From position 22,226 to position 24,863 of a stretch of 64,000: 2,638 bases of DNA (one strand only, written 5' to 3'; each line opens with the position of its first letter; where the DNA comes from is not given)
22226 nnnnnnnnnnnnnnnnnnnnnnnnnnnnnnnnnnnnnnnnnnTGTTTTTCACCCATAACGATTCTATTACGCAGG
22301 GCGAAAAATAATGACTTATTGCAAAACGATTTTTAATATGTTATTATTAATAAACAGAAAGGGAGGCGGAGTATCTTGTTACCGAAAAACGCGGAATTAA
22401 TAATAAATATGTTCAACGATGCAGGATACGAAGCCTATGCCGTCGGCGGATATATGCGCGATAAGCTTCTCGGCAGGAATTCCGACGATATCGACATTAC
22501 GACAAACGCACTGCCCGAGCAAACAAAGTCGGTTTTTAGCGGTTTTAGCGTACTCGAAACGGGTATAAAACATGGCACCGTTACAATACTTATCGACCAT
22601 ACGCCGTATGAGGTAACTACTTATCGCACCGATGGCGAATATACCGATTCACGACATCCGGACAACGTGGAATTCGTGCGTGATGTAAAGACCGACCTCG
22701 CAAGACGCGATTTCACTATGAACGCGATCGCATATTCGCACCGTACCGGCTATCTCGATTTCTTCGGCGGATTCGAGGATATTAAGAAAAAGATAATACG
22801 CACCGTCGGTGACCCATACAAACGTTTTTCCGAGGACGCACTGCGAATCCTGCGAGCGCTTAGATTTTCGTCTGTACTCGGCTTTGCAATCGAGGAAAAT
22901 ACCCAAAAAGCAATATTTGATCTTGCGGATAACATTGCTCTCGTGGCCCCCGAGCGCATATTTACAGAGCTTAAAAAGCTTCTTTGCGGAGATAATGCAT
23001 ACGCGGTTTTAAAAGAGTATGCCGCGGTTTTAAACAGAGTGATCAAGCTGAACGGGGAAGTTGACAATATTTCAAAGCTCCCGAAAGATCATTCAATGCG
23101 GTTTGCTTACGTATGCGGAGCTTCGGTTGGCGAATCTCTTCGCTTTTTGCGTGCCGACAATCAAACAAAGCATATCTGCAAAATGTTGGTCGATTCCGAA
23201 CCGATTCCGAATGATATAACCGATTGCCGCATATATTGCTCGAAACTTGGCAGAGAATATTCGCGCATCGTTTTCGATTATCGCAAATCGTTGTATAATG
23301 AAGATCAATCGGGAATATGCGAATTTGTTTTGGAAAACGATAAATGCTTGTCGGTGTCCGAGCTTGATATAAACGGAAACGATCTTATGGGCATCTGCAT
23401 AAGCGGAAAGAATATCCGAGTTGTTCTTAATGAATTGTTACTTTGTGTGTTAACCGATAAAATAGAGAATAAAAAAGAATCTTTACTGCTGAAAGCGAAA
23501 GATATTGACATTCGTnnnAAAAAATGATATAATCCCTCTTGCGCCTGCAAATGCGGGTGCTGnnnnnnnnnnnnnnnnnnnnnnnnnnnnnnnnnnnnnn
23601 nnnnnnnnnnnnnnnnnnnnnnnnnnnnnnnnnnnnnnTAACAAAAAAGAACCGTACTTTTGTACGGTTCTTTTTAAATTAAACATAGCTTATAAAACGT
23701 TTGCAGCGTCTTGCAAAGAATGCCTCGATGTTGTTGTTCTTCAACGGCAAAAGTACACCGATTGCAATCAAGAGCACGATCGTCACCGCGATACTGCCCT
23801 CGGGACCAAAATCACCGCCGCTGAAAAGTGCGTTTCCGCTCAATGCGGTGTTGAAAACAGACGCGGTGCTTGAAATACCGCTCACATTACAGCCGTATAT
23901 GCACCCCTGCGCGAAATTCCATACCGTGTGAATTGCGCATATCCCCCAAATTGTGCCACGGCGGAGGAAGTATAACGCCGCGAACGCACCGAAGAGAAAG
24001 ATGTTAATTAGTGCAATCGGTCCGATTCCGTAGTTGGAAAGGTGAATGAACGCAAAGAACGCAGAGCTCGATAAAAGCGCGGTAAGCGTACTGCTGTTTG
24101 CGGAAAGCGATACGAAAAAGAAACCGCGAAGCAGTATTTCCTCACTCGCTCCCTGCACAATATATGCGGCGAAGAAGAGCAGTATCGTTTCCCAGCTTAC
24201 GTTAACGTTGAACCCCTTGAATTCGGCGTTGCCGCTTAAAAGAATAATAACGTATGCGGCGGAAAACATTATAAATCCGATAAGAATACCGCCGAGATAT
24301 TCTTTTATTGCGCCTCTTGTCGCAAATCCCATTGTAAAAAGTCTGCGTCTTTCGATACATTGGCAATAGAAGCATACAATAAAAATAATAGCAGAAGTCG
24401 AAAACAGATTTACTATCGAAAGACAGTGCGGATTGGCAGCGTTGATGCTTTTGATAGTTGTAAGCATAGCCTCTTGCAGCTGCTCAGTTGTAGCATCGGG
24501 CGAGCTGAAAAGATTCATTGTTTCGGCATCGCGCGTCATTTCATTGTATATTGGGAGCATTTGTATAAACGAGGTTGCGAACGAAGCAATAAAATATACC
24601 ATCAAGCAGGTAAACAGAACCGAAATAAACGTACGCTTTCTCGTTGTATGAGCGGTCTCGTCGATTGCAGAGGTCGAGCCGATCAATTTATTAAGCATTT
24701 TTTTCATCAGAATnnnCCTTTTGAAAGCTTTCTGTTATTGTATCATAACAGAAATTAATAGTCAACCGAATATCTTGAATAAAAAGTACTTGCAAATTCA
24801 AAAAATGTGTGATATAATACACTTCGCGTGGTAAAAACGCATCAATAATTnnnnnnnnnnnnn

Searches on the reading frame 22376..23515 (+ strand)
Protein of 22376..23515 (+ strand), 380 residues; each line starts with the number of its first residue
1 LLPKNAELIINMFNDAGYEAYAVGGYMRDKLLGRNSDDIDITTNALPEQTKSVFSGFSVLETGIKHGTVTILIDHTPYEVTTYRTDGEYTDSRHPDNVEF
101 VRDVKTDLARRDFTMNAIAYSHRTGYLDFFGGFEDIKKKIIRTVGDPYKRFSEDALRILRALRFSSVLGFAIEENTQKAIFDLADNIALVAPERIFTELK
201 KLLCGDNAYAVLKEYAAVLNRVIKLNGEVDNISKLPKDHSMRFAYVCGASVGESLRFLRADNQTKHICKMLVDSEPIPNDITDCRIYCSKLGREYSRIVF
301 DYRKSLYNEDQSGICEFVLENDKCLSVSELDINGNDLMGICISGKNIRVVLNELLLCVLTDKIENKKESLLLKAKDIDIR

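Call 49: search_protein_families(library=pfam, proteins=[window:22376-23515:+], max_evalue=0.00001)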
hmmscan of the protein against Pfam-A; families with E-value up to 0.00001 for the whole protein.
window:22376-23515:+ (380 aa): 3 families
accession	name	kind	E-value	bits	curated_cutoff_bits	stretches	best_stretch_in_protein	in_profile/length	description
PF01743.26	PolyA_pol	-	8.6e-35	120.3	23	1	20-142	1-126/126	Poly A polymerase head domain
PF12627.12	PolyA_pol_RNAbd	-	7.1e-13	48.6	22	1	169-213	1-45/64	Probable RNA and SrmB- binding site of polymerase A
PF13735.12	tRNA_NucTran2_2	-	3.4e-06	27.5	27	1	320-371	93-146/149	tRNA nucleotidyltransferase domain 2 putative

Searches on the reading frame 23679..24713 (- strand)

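Call 49: search_protein_families(library=pfam, proteins=[window:23679-24713:-], max_evalue=0.00001)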
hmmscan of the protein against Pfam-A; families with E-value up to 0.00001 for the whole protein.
window:23679-24713:- (344 aa): 1 family
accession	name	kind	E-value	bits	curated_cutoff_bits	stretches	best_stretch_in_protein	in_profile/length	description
PF02517.21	Rce1-like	-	6.2e-16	58.9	22.4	1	174-267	2-92/93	Type II CAAX prenyl endopeptidase Rce1-like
